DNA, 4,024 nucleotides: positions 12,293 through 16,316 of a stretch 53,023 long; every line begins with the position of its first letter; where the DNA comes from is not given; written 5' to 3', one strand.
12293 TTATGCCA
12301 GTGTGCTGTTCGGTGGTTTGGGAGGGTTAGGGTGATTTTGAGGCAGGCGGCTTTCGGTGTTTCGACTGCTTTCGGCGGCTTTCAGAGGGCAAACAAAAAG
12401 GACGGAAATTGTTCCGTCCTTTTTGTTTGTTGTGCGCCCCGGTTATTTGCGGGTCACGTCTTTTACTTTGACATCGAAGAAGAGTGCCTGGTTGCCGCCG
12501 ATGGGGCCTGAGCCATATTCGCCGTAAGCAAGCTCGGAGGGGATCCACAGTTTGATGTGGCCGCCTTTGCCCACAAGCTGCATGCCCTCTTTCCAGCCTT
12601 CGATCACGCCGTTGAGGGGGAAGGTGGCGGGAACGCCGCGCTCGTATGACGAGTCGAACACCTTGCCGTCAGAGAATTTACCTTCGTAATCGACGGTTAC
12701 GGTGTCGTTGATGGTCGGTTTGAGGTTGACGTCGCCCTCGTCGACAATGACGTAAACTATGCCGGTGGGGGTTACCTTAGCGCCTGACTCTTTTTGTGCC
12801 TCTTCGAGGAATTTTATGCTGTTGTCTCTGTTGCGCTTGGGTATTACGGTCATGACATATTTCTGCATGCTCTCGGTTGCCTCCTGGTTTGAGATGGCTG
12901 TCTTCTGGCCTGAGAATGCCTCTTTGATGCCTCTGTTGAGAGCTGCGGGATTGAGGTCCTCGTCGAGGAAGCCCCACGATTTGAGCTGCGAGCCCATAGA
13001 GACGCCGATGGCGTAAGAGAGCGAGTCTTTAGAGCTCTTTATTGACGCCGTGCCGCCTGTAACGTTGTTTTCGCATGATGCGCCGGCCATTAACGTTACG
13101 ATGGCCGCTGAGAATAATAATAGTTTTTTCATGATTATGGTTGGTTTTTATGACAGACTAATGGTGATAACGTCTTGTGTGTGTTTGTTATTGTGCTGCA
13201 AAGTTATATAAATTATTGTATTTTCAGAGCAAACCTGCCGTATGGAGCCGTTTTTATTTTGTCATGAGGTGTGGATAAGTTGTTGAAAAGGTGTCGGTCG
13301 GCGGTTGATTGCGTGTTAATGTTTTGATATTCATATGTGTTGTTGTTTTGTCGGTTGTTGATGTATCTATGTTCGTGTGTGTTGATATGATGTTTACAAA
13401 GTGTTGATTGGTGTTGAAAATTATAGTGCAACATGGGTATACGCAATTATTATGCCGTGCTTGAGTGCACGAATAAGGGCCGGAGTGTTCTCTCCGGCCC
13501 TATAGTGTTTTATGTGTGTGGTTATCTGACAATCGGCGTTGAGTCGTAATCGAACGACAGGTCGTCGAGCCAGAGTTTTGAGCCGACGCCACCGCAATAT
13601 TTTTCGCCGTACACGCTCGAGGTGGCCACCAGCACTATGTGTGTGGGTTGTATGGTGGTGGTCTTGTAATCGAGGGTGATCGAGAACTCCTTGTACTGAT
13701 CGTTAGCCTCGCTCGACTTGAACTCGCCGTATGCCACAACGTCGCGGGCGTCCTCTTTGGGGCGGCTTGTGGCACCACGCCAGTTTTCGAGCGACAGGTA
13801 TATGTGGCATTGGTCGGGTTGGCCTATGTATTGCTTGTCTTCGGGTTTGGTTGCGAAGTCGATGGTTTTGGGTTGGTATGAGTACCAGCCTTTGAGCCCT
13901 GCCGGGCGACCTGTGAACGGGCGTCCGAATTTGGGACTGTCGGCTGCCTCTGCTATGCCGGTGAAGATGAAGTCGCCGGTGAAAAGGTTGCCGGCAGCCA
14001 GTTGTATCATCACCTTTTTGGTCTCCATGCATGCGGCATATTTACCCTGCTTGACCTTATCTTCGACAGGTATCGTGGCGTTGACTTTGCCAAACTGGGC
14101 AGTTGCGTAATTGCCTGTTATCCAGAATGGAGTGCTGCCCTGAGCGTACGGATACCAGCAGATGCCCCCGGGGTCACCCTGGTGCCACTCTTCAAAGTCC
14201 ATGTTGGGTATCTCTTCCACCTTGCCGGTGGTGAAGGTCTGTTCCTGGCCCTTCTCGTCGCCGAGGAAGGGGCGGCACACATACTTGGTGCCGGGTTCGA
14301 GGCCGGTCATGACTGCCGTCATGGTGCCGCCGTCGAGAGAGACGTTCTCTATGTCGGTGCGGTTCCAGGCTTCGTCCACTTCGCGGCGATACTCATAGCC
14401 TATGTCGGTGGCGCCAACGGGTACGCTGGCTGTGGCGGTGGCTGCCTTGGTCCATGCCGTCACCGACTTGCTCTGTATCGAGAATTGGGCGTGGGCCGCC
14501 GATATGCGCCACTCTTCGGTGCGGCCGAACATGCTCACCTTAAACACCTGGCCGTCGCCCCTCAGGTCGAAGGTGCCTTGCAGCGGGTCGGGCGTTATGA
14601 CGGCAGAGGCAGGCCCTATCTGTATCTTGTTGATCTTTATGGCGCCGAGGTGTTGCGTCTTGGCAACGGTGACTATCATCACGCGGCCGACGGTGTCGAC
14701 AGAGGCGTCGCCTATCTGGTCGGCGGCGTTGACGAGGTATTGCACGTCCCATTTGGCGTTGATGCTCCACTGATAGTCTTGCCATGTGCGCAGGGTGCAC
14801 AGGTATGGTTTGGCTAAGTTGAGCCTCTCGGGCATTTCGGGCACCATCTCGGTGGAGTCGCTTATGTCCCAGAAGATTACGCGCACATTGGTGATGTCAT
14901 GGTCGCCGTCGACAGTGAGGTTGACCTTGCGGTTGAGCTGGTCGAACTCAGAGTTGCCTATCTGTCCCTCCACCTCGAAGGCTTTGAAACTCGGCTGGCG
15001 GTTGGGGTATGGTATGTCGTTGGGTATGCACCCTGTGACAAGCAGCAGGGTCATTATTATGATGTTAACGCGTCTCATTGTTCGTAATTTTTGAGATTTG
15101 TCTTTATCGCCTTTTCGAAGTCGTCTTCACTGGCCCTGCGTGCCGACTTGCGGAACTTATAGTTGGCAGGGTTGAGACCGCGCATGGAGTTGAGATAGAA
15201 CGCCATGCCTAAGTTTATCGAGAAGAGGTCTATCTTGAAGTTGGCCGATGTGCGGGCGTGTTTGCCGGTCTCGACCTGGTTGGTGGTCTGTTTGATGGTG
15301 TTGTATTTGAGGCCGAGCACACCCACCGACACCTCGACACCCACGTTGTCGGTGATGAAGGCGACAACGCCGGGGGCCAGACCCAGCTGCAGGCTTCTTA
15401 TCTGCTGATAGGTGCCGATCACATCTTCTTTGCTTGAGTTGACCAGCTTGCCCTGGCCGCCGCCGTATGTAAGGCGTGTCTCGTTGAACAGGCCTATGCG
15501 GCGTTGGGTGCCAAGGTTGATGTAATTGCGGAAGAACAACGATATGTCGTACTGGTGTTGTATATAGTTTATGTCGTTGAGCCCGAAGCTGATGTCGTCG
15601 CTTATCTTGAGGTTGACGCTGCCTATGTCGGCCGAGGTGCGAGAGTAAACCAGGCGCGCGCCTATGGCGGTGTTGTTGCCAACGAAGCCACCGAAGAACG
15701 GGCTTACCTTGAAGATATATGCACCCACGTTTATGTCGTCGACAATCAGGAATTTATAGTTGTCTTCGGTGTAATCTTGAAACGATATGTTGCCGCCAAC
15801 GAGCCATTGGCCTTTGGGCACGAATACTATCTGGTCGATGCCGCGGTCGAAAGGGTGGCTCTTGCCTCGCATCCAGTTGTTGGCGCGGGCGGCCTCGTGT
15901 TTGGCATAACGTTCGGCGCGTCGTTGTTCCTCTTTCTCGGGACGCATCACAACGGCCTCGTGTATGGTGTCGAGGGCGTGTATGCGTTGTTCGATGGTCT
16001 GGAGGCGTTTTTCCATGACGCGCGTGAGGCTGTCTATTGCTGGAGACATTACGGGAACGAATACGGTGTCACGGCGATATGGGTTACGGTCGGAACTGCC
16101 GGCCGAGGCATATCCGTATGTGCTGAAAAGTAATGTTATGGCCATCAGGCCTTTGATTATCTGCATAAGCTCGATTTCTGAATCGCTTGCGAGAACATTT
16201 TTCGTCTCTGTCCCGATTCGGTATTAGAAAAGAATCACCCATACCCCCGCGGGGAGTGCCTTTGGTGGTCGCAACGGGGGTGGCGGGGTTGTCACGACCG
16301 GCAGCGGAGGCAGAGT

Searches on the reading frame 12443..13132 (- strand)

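Call 12: search_protein_families(library=pfam, proteins=[window:12443-13132:-])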
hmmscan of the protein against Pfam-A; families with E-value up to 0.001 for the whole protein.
window:12443-13132:- (229 aa): 2 families
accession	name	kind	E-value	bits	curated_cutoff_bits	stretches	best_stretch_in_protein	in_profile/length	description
PF00254.34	FKBP_C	-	1.3e-24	86.8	21.1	1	138-224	4-94/94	FKBP-type peptidyl-prolyl cis-trans isomerase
PF01346.23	FKBP_N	-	5.9e-15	56.3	22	1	35-129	1-97/97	Domain amino terminal to FKBP-type peptidyl-prolyl isomerase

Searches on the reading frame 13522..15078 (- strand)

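Call 12: search_protein_families(library=pfam, proteins=[window:13522-15078:-])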
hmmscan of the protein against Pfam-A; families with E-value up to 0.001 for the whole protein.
window:13522-15078:- (518 aa): 1 family
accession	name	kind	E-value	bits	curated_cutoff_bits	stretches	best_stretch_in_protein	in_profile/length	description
PF13201.12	PCMD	-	1.4e-40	140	28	1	294-508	1-232/234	Putative carbohydrate metabolism domain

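Call 72: search_protein_families(library=ncbifam, proteins=[window:13522-15078:-], max_evalue=0.01)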
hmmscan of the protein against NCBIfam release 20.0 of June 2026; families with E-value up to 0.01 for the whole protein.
window:13522-15078:- (518 aa): 0 families

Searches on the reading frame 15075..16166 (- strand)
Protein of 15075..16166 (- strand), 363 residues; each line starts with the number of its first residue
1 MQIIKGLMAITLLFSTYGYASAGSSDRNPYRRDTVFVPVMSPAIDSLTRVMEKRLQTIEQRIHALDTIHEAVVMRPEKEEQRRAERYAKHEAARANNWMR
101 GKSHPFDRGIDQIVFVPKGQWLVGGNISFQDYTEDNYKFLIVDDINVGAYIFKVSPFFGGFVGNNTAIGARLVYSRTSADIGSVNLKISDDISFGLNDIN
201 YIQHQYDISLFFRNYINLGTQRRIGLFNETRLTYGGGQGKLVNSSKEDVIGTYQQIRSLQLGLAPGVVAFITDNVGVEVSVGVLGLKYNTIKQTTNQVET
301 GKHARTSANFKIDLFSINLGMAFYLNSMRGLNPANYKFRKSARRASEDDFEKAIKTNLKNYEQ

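Call 12: search_protein_families(library=pfam, proteins=[window:15075-16166:-])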
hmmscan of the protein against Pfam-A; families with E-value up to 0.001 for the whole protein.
window:15075-16166:- (363 aa): 0 families

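Call 13: find_encoding_contigs(protein=window:15075-16166:-, flank=6000, max_places=10)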
Protein window:15075-16166:- (363 aa): 2 contigs read that carry it; 2 places shown.
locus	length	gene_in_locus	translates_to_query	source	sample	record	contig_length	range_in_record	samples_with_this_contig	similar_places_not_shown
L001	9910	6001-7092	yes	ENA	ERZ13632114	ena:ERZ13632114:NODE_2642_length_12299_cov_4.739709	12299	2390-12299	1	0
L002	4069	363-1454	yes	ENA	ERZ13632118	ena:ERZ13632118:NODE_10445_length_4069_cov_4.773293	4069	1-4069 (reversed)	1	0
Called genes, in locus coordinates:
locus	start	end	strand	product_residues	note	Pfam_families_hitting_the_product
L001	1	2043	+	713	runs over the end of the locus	PF14900:DUF4493, PF13201:PCMD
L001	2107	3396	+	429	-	PF14900:DUF4493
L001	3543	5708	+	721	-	PF14900:DUF4493, PF16656:Pur_ac_phosph_N (faint), PF13201:PCMD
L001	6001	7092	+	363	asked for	-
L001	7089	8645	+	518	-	PF13201:PCMD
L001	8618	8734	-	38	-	-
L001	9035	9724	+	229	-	PF01346:FKBP_N, PF00254:FKBP_C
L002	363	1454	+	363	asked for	-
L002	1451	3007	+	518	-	PF13201:PCMD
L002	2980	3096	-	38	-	-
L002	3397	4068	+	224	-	?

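Call 16: find_homologous_proteins(query=window:15075-16166:-, max_evalue=0.00001)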
Query window:15075-16166:- (363 aa): 611 proteins with E <= 0.00001 among 6509 candidates; the best 120 are listed.
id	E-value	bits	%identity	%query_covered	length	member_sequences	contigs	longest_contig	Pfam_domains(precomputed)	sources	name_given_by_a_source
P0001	7.2e-226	767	95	100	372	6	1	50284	-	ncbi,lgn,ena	-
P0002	3.5e-179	613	74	98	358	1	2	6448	PF13505.13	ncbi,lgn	-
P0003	2.8e-178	611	73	99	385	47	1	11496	-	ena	-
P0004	6.2e-178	609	80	91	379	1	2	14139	PF13505.13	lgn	-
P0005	5.7e-176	603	72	99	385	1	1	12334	-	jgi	-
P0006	3.6e-173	594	78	90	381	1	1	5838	-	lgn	-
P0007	1.1e-168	579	71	100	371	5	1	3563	-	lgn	-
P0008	1.3e-131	457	76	72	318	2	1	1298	-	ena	-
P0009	3.6e-101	357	52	87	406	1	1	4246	-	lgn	-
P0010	7.3e-95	336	64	62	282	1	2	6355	-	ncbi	-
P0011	2.6e-74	269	56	62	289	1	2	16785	PF13505.13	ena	-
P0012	2.8e-74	269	56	62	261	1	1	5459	-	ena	-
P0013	2.5e-73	265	53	63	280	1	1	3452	-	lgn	-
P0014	5.4e-73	264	56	64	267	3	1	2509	-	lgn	-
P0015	9.8e-72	260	54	63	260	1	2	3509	-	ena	-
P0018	2.8e-70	255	52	63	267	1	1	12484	-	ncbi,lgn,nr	ncbi:MAG: hypothetical protein PHV49_00670 [Alistipes sp.]|nr:hypothetical protein [Alistipes sp.]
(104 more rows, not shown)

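Call 17: find_encoding_contigs(protein=P0001, flank=4000, max_places=4)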
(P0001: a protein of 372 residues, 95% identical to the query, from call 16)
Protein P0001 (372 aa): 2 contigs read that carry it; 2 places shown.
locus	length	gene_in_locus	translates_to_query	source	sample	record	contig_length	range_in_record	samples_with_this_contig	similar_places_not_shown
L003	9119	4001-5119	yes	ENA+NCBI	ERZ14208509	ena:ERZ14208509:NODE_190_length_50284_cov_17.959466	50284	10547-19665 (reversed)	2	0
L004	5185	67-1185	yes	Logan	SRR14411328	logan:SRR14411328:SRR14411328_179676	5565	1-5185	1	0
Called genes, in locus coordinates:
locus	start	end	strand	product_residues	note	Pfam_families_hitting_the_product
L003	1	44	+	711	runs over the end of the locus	PF14900:DUF4493, PF13201:PCMD (faint)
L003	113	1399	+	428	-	PF14900:DUF4493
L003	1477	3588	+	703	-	PF14900:DUF4493, PF13201:PCMD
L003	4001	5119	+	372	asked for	-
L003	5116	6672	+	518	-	PF13201:PCMD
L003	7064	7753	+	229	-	PF01346:FKBP_N, PF00254:FKBP_C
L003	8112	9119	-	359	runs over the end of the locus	-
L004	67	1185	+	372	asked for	-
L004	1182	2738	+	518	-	PF13201:PCMD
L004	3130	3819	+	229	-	PF01346:FKBP_N, PF00254:FKBP_C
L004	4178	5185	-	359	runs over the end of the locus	-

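Call 18: find_encoding_contigs(protein=P0004, flank=4000, max_places=4)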
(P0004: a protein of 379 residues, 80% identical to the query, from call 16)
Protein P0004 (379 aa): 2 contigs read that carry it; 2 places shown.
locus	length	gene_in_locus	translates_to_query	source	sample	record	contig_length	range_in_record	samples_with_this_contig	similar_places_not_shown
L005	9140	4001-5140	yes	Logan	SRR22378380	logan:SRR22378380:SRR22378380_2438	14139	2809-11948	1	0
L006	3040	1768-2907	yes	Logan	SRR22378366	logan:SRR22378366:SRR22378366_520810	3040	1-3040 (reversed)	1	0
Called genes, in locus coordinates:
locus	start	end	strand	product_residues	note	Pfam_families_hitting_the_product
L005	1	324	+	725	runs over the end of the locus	PF14900:DUF4493, PF13201:PCMD (faint)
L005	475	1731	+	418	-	PF14900:DUF4493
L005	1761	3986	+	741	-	PF14900:DUF4493, PF13201:PCMD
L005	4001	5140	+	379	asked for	PF13505:OMP_b-brl (weak)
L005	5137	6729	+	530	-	PF13201:PCMD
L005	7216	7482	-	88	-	-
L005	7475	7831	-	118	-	PF07332:Phage_holin_3_6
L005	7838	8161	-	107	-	-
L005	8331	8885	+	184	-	-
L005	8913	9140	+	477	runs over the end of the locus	PF01145:Band_7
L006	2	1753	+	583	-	?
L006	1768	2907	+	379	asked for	PF13505:OMP_b-brl (weak)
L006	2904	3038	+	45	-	?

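Call 19: find_encoding_contigs(protein=P0003, flank=4000, max_places=4)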
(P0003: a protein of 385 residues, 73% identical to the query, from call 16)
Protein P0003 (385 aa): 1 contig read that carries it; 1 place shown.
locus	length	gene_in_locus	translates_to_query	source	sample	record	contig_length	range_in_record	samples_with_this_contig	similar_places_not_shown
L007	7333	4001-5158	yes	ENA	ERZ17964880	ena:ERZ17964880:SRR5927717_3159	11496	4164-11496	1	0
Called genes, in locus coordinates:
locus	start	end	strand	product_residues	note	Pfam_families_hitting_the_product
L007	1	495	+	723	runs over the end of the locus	PF14900:DUF4493, PF13201:PCMD (faint)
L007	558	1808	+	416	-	PF14900:DUF4493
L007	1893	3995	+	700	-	PF14900:DUF4493, PF13201:PCMD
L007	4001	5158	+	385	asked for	-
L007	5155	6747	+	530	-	PF13201:PCMD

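Call 20: find_encoding_contigs(protein=P0005, flank=4000, max_places=4)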
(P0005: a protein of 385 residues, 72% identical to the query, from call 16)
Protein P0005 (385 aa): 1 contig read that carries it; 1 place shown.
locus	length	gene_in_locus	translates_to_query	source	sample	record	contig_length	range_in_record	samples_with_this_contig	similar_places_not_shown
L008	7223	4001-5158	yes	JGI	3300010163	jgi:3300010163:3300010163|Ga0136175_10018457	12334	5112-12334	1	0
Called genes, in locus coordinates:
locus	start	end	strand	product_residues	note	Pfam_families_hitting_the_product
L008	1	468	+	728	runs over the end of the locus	PF14900:DUF4493, PF13201:PCMD (weak)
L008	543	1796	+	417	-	PF14900:DUF4493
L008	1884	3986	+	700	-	PF14900:DUF4493, PF13201:PCMD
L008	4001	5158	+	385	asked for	-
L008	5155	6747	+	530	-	PF13201:PCMD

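Call 38: find_encoding_contigs(protein=P0002, flank=3000, max_places=3)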
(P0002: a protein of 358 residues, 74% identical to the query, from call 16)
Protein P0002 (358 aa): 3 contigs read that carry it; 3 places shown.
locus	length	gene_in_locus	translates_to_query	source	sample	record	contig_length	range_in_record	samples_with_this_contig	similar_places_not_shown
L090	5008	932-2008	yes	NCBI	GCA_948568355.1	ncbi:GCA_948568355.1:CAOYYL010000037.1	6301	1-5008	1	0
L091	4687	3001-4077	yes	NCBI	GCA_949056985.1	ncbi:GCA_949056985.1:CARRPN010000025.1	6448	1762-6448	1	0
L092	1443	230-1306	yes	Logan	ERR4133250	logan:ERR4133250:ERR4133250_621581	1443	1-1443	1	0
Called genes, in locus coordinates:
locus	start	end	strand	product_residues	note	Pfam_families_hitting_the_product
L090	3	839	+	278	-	?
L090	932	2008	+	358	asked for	PF13505:OMP_b-brl (faint)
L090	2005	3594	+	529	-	PF13201:PCMD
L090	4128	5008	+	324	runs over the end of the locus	PF00348:polyprenyl_synt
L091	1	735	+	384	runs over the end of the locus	PF14900:DUF4493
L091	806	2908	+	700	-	PF14900:DUF4493, PF13201:PCMD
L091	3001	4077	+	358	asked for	PF13505:OMP_b-brl (faint)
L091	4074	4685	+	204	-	?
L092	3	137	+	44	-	?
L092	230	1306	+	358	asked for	PF13505:OMP_b-brl (faint)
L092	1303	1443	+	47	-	?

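Call 39: find_encoding_contigs(protein=P0006, flank=3000, max_places=3)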
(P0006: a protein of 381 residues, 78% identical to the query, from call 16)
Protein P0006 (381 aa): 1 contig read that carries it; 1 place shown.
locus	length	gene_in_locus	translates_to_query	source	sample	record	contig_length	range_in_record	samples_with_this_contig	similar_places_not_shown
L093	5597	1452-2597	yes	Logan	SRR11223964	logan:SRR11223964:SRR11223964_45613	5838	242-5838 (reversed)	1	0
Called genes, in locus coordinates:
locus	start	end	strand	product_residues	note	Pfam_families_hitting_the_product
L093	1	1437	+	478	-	?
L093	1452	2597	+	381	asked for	-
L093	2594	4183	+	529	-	PF13201:PCMD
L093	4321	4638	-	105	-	-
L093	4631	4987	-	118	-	PF07332:Phage_holin_3_6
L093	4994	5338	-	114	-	-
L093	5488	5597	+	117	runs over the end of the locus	?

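Call 40: find_encoding_contigs(protein=P0007, flank=3000, max_places=3)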
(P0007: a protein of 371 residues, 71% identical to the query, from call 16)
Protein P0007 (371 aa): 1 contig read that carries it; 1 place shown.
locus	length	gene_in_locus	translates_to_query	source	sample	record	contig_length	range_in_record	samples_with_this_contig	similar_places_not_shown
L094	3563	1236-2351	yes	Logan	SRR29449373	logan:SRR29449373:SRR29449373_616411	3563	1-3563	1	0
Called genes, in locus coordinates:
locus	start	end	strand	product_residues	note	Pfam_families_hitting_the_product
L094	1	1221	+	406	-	?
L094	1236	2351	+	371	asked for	-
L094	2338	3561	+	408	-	?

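Call 41: find_encoding_contigs(protein=P0018, flank=3000, max_places=3)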
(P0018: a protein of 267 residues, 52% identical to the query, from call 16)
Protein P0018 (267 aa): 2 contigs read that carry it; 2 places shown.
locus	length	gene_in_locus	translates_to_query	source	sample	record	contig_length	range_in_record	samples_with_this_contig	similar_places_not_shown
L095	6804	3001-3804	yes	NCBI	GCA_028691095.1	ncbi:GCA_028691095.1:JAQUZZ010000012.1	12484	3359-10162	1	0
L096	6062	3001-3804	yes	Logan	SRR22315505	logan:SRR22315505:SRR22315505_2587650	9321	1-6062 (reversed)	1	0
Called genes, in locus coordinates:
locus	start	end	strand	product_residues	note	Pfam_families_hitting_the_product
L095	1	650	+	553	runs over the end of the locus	PF14900:DUF4493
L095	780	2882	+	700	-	PF14900:DUF4493, PF13201:PCMD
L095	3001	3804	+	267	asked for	-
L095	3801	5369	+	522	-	PF13201:PCMD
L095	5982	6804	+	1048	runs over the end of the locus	PF00497:SBP_bac_3, PF08448:PAS_4 (faint), PF13426:PAS_9 (faint), PF08447:PAS_3 (weak)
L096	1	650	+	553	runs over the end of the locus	PF14900:DUF4493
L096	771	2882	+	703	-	PF14900:DUF4493, PF13201:PCMD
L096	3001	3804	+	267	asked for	-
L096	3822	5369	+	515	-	PF13201:PCMD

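Call 59: list_cluster_members(proteins=[P0001])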
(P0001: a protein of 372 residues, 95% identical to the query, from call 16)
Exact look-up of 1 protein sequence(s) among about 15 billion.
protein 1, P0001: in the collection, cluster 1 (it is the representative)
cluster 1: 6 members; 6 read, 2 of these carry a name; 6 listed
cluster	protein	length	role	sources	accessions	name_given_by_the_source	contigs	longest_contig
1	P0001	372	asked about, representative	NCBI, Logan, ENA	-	-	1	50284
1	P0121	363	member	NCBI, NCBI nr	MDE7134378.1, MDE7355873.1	MAG: hypothetical protein K2N86_03760 [Rikenellaceae bacterium] | hypothetical protein [Rikenellaceae bacterium]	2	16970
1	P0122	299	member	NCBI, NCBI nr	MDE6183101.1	MAG: hypothetical protein K2F53_01610, partial [Rikenellaceae bacterium] | hypothetical protein [Rikenellaceae bacterium]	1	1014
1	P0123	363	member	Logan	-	-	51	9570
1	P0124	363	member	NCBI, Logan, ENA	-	-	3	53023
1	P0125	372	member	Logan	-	-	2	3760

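Call 60: find_encoding_contigs(protein=P0123, flank=1500, max_places=10)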
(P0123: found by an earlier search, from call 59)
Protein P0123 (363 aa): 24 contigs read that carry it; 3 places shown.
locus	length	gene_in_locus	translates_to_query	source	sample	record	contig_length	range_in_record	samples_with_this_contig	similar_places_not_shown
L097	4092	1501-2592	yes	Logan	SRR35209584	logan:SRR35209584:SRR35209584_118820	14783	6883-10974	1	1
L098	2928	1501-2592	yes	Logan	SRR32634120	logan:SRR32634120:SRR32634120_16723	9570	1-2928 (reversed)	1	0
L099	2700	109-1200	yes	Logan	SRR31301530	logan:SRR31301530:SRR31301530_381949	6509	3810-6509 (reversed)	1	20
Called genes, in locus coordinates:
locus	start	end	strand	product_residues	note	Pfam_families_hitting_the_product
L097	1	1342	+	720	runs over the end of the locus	PF14900:DUF4493, PF16656:Pur_ac_phosph_N (faint), PF13201:PCMD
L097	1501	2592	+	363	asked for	-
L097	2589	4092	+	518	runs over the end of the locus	PF13201:PCMD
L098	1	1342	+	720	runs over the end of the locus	PF14900:DUF4493, PF16656:Pur_ac_phosph_N (faint), PF13201:PCMD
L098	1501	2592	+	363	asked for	-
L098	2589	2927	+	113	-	?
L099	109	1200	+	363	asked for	-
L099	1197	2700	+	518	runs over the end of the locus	PF13201:PCMD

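Call 64: find_encoding_contigs(protein=P0125, flank=1500, max_places=5)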
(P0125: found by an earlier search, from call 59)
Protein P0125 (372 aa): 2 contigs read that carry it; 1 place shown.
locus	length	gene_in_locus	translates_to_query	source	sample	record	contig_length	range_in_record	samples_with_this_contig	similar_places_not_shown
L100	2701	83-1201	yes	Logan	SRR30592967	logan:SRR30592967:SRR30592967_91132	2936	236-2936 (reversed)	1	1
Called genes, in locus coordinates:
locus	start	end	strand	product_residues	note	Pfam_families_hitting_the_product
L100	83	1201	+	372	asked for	-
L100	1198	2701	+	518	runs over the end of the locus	PF13201:PCMD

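Call 72: search_protein_families(library=ncbifam, proteins=[window:15075-16166:-], max_evalue=0.01)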
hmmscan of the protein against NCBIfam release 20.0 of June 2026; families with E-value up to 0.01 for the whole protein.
window:15075-16166:- (363 aa): 0 families
